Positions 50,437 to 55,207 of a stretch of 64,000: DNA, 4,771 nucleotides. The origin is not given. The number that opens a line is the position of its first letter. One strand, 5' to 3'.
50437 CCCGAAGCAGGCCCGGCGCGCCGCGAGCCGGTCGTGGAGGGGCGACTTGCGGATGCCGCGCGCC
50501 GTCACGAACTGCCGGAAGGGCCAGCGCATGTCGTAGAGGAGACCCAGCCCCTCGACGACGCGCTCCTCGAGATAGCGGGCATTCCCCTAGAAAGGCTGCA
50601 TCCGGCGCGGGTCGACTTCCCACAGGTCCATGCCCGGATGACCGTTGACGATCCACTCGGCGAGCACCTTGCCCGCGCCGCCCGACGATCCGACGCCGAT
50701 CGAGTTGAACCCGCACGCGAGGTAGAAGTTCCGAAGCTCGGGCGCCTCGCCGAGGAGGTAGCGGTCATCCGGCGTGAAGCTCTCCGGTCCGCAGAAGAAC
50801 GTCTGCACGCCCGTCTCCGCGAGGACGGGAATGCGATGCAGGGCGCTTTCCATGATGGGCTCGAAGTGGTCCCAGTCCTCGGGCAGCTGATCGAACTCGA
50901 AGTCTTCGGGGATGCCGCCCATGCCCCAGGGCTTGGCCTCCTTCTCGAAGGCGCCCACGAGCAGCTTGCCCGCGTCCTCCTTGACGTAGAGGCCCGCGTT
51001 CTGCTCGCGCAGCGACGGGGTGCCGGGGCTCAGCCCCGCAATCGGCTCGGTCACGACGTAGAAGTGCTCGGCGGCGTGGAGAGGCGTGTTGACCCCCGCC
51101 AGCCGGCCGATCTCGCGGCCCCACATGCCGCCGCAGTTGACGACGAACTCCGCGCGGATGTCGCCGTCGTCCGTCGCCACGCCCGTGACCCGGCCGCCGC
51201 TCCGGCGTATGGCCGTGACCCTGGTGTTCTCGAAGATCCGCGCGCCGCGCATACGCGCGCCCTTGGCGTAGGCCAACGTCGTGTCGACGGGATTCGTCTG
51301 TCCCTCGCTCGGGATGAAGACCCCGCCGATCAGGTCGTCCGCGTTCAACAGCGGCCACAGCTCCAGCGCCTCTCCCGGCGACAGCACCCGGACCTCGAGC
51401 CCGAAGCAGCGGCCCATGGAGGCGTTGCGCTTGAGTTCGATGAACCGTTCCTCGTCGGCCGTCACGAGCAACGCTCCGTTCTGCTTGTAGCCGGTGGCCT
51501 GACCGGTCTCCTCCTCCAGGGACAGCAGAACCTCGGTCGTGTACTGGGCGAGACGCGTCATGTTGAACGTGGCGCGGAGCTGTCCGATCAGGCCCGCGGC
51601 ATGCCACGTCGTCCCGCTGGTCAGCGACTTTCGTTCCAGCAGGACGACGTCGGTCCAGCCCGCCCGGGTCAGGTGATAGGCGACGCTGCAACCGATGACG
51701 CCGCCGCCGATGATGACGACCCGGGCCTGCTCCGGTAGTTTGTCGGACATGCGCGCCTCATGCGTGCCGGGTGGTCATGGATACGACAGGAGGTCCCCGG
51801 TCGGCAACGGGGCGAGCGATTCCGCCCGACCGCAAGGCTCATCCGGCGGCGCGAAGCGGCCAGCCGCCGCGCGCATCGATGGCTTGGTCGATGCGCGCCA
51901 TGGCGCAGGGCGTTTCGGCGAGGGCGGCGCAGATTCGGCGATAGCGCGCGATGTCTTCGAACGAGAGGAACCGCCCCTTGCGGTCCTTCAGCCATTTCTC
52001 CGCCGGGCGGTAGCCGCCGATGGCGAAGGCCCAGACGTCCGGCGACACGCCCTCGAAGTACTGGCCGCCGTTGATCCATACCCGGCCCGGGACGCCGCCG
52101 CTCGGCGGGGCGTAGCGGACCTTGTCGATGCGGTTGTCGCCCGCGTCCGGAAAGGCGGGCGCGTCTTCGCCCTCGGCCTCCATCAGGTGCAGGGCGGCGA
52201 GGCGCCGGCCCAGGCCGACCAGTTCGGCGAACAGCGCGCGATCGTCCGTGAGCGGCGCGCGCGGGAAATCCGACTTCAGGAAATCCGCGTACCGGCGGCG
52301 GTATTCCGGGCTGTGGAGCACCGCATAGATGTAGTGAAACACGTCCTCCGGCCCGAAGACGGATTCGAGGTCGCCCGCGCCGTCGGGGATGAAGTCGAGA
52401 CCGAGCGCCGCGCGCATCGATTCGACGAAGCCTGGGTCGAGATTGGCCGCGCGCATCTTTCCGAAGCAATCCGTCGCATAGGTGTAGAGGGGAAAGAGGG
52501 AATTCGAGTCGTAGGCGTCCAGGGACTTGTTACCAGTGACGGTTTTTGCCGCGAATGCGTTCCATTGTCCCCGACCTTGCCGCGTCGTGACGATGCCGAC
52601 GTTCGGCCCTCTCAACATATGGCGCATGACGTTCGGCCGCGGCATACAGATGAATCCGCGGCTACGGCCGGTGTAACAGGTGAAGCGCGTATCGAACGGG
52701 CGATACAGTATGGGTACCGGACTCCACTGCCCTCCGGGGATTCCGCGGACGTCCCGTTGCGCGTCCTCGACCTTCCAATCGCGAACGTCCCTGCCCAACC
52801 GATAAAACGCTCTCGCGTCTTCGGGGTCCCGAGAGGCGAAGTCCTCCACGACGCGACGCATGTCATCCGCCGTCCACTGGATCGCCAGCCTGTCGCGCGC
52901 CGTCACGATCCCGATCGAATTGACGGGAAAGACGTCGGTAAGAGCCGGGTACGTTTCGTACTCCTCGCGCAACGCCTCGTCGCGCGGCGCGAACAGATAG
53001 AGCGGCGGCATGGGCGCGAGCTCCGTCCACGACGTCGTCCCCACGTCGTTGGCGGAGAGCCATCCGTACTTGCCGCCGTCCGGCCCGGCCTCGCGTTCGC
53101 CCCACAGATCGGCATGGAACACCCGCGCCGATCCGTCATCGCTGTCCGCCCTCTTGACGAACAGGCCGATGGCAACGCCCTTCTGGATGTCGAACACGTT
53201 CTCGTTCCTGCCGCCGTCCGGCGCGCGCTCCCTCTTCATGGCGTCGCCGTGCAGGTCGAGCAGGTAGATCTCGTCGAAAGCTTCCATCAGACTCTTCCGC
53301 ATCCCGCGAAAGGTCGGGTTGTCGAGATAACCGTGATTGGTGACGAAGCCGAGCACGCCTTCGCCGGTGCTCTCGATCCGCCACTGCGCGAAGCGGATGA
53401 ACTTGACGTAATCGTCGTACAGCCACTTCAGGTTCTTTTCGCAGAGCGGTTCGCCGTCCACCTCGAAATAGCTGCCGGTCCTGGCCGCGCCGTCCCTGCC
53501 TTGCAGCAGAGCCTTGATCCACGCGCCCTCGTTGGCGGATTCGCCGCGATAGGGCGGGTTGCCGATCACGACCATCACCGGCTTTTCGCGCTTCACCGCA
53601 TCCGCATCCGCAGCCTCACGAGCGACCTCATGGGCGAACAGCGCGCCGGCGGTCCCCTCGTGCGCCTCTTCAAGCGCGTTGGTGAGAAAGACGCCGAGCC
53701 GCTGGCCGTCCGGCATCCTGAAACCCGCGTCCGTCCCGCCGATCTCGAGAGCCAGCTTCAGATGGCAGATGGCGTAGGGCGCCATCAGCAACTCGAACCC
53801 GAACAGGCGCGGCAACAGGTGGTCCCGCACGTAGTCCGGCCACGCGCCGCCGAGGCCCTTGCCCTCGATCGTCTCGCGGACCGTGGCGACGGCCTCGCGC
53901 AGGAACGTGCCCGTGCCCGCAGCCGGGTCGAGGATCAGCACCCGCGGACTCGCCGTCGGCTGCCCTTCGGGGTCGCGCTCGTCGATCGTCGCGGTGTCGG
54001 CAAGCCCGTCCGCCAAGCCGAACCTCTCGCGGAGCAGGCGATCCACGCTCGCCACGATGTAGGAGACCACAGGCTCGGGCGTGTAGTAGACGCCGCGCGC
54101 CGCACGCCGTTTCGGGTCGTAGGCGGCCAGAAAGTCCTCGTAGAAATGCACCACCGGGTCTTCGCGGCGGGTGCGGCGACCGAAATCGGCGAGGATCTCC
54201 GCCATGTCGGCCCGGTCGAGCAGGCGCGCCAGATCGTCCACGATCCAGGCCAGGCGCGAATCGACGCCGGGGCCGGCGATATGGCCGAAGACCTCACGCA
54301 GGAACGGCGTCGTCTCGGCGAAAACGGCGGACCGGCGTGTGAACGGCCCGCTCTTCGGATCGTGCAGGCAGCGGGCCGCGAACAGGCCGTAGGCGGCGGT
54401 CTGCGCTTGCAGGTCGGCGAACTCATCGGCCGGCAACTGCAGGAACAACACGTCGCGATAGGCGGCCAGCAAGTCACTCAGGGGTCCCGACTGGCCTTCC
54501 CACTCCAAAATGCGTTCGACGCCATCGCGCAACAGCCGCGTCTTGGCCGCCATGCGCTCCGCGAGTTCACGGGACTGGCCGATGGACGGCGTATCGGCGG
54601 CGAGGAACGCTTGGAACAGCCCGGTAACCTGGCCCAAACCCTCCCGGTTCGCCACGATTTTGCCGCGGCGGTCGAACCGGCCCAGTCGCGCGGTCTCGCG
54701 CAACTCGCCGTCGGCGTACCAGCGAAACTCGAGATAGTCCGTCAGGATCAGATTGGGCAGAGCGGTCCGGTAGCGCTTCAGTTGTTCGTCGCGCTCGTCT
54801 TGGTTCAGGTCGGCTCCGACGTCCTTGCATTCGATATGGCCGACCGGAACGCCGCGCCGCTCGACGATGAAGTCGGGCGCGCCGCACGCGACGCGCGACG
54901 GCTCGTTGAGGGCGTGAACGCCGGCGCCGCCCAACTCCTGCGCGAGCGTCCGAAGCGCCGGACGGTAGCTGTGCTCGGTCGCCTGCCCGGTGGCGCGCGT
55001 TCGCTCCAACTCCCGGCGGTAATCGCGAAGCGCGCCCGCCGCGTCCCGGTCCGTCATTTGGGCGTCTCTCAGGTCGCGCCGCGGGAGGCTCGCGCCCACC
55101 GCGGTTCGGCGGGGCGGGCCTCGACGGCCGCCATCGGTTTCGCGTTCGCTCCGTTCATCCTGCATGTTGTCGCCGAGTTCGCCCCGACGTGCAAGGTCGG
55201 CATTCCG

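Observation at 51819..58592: Tandem duplication of a stand-alone MmeI-like restriction-modification gene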

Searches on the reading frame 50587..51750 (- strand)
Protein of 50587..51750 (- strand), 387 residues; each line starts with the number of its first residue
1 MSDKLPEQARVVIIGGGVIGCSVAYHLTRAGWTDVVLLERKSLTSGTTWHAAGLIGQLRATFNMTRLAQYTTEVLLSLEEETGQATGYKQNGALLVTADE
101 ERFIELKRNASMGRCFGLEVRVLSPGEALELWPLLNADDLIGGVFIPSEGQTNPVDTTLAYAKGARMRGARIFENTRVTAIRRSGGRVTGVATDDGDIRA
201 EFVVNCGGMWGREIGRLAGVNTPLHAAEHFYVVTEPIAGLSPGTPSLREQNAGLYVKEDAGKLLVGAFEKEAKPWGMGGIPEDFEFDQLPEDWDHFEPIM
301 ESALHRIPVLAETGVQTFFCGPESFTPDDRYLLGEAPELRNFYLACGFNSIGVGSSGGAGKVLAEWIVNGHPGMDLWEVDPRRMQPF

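Call 15: search_protein_families(library=pfam, proteins=[window:50587-51750:-], max_evalue=0.001)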
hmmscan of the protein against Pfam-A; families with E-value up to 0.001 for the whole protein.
window:50587-51750:- (387 aa): 9 families
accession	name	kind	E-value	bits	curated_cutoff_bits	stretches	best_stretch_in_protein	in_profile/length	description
PF01266.30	DAO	-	2.1e-77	261.5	27.9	1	10-366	1-353/353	FAD dependent oxidoreductase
PF01494.25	FAD_binding_3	-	1.6e-08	34.6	22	0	162-212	107-162/349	FAD binding domain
PF01593.30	Amino_oxidase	-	4.4e-07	30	19.8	1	100-204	151-251/443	Flavin containing amine oxidoreductase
PF00070.33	Pyr_redox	-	8.4e-07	29.9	22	1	10-42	1-32/82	Pyridine nucleotide-disulphide oxidoreductase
PF07992.20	Pyr_redox_2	-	1e-06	28.8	26.1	1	6-42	142-175/291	Pyridine nucleotide-disulphide oxidoreductase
PF13738.12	Pyr_redox_3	-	6e-06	26.1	30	0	12-44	1-33/305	Pyridine nucleotide-disulphide oxidoreductase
PF00890.30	FAD_binding_2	-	8.6e-06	25.6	20.4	1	11-197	2-187/414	FAD binding domain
PF04820.20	Trp_halogenase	-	0.00013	21.4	21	0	164-216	167-220/458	Tryptophan halogenase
PF13450.12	NAD_binding_8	-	0.00015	22.4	21.9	1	13-47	1-34/68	NAD(P)-binding Rossmann-like domain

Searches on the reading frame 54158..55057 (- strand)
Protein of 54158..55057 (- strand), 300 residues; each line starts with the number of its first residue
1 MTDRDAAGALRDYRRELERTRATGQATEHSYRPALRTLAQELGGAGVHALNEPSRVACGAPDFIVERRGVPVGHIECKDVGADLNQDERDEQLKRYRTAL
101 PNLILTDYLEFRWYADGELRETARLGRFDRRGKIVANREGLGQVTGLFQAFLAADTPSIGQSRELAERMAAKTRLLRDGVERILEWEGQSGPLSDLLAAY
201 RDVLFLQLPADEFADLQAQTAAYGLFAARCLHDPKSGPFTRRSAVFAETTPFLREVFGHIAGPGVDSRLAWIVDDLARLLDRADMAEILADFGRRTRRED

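Call 61: search_protein_families(library=pfam, proteins=[window:54158-55057:-], max_evalue=10)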
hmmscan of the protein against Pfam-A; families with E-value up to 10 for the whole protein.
window:54158-55057:- (300 aa): 1 family
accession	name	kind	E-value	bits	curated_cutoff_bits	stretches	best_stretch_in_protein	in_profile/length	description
PF04313.20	HSDR_N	-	0.013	15.9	25.1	1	61-115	128-191/198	Type I restriction enzyme R protein N terminus (HSDR_N)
